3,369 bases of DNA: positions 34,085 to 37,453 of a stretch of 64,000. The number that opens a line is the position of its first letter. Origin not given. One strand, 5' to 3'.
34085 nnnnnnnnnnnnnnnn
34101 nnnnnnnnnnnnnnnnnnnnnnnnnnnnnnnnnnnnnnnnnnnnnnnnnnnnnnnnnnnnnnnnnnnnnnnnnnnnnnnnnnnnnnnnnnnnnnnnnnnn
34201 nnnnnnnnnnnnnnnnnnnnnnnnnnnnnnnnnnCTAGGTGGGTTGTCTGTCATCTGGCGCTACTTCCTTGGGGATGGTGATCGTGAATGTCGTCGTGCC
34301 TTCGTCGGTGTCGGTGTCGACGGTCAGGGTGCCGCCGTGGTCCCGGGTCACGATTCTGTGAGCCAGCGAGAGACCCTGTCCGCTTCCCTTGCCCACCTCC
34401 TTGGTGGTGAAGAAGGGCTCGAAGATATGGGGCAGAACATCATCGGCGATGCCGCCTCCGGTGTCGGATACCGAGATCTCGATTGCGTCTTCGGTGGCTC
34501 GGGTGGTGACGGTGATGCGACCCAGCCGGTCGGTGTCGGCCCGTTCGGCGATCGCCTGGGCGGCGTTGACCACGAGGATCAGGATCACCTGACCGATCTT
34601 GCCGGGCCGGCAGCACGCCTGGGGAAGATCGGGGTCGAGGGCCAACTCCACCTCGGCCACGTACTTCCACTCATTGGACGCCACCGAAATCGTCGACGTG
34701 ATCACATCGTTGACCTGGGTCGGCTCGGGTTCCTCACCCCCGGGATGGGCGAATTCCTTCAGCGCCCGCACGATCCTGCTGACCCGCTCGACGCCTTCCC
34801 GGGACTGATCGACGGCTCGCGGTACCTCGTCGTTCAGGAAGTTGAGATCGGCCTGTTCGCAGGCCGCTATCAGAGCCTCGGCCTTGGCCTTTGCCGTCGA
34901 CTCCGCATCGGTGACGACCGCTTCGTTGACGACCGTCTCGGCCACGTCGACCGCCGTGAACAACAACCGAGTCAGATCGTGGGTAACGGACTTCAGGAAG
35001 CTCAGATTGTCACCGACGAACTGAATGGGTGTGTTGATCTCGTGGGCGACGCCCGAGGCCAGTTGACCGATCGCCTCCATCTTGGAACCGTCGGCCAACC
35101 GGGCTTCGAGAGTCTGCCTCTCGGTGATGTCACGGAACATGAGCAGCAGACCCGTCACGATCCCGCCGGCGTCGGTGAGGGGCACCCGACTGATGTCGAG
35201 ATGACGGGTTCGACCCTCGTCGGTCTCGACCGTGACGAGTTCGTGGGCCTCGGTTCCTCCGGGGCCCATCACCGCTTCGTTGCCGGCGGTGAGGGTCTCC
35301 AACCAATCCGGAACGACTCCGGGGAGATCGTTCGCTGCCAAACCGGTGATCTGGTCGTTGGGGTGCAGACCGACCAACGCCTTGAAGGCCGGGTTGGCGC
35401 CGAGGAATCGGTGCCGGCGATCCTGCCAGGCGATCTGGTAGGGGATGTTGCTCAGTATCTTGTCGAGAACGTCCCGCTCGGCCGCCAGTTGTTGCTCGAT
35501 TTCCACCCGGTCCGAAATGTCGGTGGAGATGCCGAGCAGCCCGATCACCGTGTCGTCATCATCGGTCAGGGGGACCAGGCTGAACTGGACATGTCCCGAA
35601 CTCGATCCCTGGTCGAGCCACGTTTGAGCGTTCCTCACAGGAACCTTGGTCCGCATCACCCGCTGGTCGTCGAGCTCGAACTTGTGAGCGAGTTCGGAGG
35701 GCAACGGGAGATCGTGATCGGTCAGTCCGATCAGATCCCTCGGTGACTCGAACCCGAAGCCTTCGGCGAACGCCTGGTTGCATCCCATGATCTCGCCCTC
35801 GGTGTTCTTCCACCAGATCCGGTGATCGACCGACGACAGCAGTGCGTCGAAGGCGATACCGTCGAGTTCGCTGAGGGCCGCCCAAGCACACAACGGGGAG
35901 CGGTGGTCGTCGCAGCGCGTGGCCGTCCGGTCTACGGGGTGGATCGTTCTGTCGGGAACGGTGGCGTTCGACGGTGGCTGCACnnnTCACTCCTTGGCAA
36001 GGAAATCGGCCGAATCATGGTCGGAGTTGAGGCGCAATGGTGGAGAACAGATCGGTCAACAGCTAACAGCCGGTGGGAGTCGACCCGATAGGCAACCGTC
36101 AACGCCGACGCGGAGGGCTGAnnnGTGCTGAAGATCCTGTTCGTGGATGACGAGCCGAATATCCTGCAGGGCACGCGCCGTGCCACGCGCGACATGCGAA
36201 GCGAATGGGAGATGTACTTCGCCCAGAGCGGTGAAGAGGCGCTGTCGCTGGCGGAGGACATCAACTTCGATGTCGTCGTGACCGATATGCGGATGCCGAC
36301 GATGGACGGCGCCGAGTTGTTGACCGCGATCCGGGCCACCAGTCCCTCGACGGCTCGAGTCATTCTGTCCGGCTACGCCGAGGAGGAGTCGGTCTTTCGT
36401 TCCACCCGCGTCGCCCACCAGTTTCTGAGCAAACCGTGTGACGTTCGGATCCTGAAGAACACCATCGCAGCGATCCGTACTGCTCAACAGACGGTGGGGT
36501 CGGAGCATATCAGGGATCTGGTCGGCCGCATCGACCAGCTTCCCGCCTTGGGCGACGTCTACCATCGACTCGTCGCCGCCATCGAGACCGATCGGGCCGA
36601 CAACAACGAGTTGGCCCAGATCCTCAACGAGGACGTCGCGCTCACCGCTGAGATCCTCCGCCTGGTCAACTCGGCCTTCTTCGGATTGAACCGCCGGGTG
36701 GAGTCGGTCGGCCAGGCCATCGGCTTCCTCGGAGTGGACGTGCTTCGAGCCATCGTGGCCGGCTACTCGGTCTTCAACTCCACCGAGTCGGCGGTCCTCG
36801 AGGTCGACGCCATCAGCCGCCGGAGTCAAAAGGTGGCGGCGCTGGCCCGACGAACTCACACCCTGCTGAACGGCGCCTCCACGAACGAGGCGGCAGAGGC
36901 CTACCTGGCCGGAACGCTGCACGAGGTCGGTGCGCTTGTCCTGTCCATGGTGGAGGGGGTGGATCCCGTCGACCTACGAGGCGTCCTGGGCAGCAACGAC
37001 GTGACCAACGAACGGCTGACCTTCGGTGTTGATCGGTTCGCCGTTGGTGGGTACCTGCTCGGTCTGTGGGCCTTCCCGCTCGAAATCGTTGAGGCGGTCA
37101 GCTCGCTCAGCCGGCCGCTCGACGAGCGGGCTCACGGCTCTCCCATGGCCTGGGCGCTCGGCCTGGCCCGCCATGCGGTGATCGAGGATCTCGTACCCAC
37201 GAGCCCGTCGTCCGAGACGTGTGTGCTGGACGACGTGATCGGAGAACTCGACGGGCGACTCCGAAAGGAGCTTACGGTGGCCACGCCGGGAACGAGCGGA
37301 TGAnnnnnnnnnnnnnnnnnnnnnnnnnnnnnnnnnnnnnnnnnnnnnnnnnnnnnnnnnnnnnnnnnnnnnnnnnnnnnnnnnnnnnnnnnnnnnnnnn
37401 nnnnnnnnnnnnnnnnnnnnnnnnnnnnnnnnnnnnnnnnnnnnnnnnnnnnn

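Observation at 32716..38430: Divergent two-kinase / two-regulator locus whose outputs are HDOD and degenerate HD domains rather than DNA-binding domains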

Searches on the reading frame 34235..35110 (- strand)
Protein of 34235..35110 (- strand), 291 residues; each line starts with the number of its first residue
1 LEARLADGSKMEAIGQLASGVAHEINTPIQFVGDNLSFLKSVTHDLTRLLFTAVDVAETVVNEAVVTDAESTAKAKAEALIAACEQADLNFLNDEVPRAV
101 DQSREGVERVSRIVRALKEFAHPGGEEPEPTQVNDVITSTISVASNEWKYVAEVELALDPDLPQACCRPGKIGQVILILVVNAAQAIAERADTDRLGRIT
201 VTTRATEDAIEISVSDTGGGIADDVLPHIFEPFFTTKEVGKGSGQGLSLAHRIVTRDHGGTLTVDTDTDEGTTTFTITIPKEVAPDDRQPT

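Call 30: search_solved_structures(query=window:34235-35110:-, max_evalue=0.00001)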
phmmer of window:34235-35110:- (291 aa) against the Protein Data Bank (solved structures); distinct sequences matched with E-value up to 0.00001: 34.
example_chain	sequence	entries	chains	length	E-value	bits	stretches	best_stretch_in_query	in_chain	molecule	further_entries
4gcz_A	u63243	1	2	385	1.6e-26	96.4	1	95-281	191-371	Blue-light photoreceptor, Sensor protein fixL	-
8a7f_A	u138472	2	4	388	1.9e-26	96.1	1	95-281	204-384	Putative Sensory box protein,Sensor protein FixL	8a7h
8a3u_A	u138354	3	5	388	1.9e-26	96.1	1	95-281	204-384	Putative Sensory box protein,Sensor protein FixL | Putative Sensory box protein,Putative Sensory box protein,Sensor protein FixL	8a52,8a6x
9jfj_A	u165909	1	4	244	2.8e-25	92.3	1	105-288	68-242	Sensor histidine kinase ZraS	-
8vc9_A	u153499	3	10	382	2.1e-18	69.8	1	100-279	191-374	Leptospira virulence regulator B (LvrB) | histidine kinase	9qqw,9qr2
5idj_A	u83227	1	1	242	2.2e-16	63.1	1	103-280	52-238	Histidine kinase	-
3a0r_A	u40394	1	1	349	1.8e-13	53.6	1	170-282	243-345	Sensor protein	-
9qjg_A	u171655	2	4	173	2.8e-13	53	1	164-280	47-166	histidine kinase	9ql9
3d36_A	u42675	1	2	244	1.4e-12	50.7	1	105-285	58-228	Sporulation kinase B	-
5idm_A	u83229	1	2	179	2.1e-12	50.1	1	160-285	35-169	Cell cycle histidine kinase CckA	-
8u4x_A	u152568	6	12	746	4.6e-12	49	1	99-280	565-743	histidine kinase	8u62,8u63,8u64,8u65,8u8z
9p6i_A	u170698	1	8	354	9.4e-12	47.9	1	179-286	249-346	histidine kinase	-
3a0t_A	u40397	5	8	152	2.8e-11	46.4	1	171-282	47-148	Sensor protein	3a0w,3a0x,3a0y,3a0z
9qq6_A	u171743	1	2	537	1.4e-10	44.1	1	126-273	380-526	histidine kinase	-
4kp4_A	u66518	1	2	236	7.5e-10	41.7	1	74-271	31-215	Osmolarity sensor protein EnvZ, Histidine kinase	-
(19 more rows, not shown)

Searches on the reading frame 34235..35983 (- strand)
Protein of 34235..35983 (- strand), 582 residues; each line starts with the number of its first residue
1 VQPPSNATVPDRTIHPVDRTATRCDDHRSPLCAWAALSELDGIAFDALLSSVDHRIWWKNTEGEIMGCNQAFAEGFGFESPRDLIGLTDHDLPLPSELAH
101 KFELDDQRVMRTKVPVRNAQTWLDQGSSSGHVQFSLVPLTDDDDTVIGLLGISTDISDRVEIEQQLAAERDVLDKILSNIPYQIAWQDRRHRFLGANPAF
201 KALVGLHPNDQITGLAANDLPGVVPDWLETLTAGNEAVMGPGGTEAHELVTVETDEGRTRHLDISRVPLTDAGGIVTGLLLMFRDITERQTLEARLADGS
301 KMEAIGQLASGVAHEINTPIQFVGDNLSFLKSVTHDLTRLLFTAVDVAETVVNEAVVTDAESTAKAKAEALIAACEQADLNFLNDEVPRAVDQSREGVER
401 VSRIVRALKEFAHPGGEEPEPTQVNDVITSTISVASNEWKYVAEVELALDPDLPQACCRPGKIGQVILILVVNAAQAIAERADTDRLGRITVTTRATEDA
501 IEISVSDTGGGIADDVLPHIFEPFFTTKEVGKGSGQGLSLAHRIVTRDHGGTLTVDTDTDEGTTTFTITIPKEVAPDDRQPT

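Call 4: search_protein_families(library=pfam, proteins=[window:34235-35983:-], max_evalue=0.1)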
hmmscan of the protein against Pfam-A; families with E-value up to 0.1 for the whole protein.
window:34235-35983:- (582 aa): 7 families
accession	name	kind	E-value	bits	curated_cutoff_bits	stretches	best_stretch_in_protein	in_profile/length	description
PF08448.16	PAS_4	-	1.8e-27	96.1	23.1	2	59-160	11-109/110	PAS fold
PF02518.31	HATPase_c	-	2.8e-22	79.7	26.4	1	462-573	5-110/111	Histidine kinase-, DNA gyrase B-, and HSP90-like ATPase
PF13426.13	PAS_9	-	2.4e-14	53.9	27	2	59-158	7-103/103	PAS domain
PF00989.32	PAS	-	1.7e-12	47.8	22.6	2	175-286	5-113/113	PAS fold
PF13188.13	PAS_8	-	3.1e-05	24.1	21.8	0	60-96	18-54/65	PAS domain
PF00512.31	HisKA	-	0.00016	22.1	26.9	0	306-332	3-29/66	His Kinase A (phospho-acceptor) domain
PF14501.12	HATPase_c_5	-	0.028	14.8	22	1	466-571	9-102/102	GHKL domain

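Call 5: search_protein_families(library=ncbifam, proteins=[window:34235-35983:-], max_evalue=0.1)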
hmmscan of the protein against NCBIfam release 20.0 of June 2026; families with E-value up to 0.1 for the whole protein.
window:34235-35983:- (582 aa): 80 families (the best 25 are shown)
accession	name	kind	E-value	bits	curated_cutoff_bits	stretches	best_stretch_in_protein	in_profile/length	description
NF038348.1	T2SS_HK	subfamily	1.2e-59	202.2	450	1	294-571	316-572/574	histidine kinase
NF052574.1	HisKinEspCMyxo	equivalog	2.7e-52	178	1200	2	386-572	455-637/785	serine histidine kinase EspC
NF008468.0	PRK11360.1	equivalog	4.4e-52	177.3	646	2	395-573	438-609/616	two-component system sensor histidine kinase AtoS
NF052573.1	HisKinEspAMyxo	equivalog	4.5e-42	144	1400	2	389-569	430-608/755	serine histidine kinase EspA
NF007688.0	PRK10364.1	equivalog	5e-38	131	479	2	398-579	286-458/460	two-component system sensor histidine kinase ZraS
NF010411.0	PRK13837.1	equivalog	1.7e-36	125.6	647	2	389-573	487-676/828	two-component system VirA-like sensor kinase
NF046020.1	HisKinCckABruc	equivalog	5.3e-32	110.6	1000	2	461-575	589-710/868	cell cycle histidine kinase CckA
NF041777.1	sens_FixL_Rhizob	equivalog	3.2e-31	108.5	850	2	385-572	300-481/485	sensor protein FixL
NF008302.0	PRK11091.1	equivalog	5.6e-31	107.5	838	3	157-321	141-299/779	aerobic respiration two-component sensor histidine kinase ArcB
NF047466.1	hybrid_RR_LvrB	exception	1.1e-29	103.8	500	2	393-571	193-375/377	hybrid histidine kinase/response regulator LvrB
TIGR02938.1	nifL_nitrog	equivalog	1.1e-29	103.4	242.45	2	419-564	343-487/494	nitrogen fixation negative regulator NifL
NF010076.0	PRK13557.1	subfamily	2.3e-28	98.9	631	2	383-571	198-393/540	histidine kinase famiy protein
NF046026.1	HisKinCckACaul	equivalog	1.3e-26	93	1000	2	449-577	399-537/678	cell cycle histidine kinase CckA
NF047497.1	HK_LIC_12097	equivalog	5.4e-26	91.2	500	2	385-572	185-366/367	LIC_12097 family sensor histidine kinase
NF053867.1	SprKinKinDBac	equivalog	2.3e-25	89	775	2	397-572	330-497/500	sporulation kinase KinD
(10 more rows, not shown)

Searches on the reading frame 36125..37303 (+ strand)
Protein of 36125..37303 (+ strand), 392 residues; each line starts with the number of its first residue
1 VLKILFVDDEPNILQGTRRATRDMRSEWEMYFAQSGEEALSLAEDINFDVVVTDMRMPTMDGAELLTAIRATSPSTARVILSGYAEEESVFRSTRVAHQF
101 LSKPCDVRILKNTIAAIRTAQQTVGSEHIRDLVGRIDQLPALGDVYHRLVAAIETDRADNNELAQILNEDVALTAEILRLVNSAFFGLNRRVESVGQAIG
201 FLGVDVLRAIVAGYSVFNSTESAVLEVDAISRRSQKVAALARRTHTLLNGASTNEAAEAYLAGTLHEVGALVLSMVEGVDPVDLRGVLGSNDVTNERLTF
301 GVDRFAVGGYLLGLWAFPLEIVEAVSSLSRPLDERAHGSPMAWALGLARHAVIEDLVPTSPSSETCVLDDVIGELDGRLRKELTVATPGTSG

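Call 4: search_protein_families(library=pfam, proteins=[window:36125-37303:+], max_evalue=0.1)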
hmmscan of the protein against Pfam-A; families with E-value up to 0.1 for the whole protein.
window:36125-37303:+ (392 aa): 4 families
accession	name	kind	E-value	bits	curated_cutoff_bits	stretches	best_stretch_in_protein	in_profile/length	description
PF08668.18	HDOD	-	1.2e-37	129.8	22.9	1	139-327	1-192/196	HDOD domain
PF00072.30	Response_reg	-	7.2e-20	71.7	30.2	1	4-114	1-110/111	Response regulator receiver domain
PF23198.2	PDE8A_N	-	1.9e-05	25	29.6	1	24-110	31-116/147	PDE8A-like, N-terminal domain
PF05106.17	Phage_holin_3_1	-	0.06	14.2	23.8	0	186-212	66-93/99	Phage holin family (Lysis protein S)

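Call 5: search_protein_families(library=ncbifam, proteins=[window:36125-37303:+], max_evalue=0.1)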
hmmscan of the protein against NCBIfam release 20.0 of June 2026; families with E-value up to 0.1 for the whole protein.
window:36125-37303:+ (392 aa): 83 families (the best 25 are shown)
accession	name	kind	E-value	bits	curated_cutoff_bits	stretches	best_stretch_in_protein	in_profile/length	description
NF053512.1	nitric_RR_NosR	exception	1.4e-31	110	400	1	4-121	1-118/422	response regulator c-di-GMP phosphodiesterase, NosR family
NF046020.1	HisKinCckABruc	equivalog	2.6e-15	55.4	1000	1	3-112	751-861/868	cell cycle histidine kinase CckA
NF008469.0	PRK11361.1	equivalog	1.5e-14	53.5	714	1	3-114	6-116/461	acetoacetate metabolism transcriptional regulator AtoC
NF046026.1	HisKinCckACaul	equivalog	5.7e-14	51.2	1000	1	3-114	560-672/678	cell cycle histidine kinase CckA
NF011695.0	PRK15115.1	equivalog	4.1e-12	45.6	763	1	3-135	8-140/445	two-component system response regulator GlrR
TIGR01818.1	ntrC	equivalog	5e-12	45.4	558.6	1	4-147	1-148/463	nitrogen regulation protein NR(I)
NF052574.1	HisKinEspCMyxo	equivalog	1e-11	43.8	1200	1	3-116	667-781/785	serine histidine kinase EspC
NF006900.1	PRK09390.1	equivalog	4.4e-11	42.7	255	1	26-140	27-144/203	response regulator FixJ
NF046022.1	RespRegCpdRBruc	equivalog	6.8e-11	42.2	180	1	1-117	1-116/120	cell cycle two-component system response regulator CpdR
NF045991.1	RespRegCtrARhodob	equivalog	3.6e-10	40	350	1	3-118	2-116/224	response regulator transcription factor CtrA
NF007935.0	PRK10651.1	equivalog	4.4e-10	39.1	250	1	3-111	8-117/216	two-component system response regulator NarL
NF052573.1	HisKinEspAMyxo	equivalog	7e-10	37.6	1400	1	3-115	634-747/755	serine histidine kinase EspA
NF052313.1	T9SS_RR_PorX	equivalog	8.3e-10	38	300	1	3-116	2-118/513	T9SS response regulator signal transducer PorX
NF041946.1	LuxO_transreg_Vib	equivalog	1.3e-09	37.4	800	1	31-123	24-118/463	quorum-sensing sigma-54 dependent transcriptional regulator LuxO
NF040749.1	tetrathio_RR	equivalog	1.5e-09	37.9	290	1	6-130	4-128/191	tetrathionate respiration response regulator TtrR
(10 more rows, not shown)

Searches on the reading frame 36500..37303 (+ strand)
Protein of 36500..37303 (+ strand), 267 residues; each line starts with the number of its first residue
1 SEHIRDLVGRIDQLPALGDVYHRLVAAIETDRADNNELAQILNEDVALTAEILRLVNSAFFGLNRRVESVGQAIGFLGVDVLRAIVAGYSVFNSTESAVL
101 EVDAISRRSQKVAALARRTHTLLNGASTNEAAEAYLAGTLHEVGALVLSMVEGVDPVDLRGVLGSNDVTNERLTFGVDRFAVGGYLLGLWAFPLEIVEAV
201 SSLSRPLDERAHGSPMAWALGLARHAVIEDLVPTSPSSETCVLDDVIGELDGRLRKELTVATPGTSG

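Call 66: search_solved_structures(query=window:36500-37303:+, max_evalue=0.01, show_alignments=3)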
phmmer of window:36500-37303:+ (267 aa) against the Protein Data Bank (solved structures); distinct sequences matched with E-value up to 0.01: 8.
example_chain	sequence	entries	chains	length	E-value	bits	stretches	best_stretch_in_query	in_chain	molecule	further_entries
3m1t_A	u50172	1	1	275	1.3e-13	54.2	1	3-234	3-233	Putative phosphohydrolase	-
3ljx_A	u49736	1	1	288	2.1e-12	50.2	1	27-227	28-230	MmoQ Response regulator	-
3p3q_A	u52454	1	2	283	2.9e-12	49.8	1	14-227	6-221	MmoQ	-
3hc1_A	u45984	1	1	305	4.3e-12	49.2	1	5-191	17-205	uncharacterized HDOD domain protein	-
1vqr_A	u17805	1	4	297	1.8e-10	43.9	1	8-226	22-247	hypothetical protein Cj0248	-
3i7a_A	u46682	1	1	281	9.4e-08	35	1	14-149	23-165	Putative metal-dependent phosphohydrolase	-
3mem_A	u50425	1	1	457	1.3e-06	31.2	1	13-234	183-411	Putative signal transduction protein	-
9qzk_A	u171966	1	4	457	0.0064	19.2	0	12-197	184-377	HDOD domain-containing protein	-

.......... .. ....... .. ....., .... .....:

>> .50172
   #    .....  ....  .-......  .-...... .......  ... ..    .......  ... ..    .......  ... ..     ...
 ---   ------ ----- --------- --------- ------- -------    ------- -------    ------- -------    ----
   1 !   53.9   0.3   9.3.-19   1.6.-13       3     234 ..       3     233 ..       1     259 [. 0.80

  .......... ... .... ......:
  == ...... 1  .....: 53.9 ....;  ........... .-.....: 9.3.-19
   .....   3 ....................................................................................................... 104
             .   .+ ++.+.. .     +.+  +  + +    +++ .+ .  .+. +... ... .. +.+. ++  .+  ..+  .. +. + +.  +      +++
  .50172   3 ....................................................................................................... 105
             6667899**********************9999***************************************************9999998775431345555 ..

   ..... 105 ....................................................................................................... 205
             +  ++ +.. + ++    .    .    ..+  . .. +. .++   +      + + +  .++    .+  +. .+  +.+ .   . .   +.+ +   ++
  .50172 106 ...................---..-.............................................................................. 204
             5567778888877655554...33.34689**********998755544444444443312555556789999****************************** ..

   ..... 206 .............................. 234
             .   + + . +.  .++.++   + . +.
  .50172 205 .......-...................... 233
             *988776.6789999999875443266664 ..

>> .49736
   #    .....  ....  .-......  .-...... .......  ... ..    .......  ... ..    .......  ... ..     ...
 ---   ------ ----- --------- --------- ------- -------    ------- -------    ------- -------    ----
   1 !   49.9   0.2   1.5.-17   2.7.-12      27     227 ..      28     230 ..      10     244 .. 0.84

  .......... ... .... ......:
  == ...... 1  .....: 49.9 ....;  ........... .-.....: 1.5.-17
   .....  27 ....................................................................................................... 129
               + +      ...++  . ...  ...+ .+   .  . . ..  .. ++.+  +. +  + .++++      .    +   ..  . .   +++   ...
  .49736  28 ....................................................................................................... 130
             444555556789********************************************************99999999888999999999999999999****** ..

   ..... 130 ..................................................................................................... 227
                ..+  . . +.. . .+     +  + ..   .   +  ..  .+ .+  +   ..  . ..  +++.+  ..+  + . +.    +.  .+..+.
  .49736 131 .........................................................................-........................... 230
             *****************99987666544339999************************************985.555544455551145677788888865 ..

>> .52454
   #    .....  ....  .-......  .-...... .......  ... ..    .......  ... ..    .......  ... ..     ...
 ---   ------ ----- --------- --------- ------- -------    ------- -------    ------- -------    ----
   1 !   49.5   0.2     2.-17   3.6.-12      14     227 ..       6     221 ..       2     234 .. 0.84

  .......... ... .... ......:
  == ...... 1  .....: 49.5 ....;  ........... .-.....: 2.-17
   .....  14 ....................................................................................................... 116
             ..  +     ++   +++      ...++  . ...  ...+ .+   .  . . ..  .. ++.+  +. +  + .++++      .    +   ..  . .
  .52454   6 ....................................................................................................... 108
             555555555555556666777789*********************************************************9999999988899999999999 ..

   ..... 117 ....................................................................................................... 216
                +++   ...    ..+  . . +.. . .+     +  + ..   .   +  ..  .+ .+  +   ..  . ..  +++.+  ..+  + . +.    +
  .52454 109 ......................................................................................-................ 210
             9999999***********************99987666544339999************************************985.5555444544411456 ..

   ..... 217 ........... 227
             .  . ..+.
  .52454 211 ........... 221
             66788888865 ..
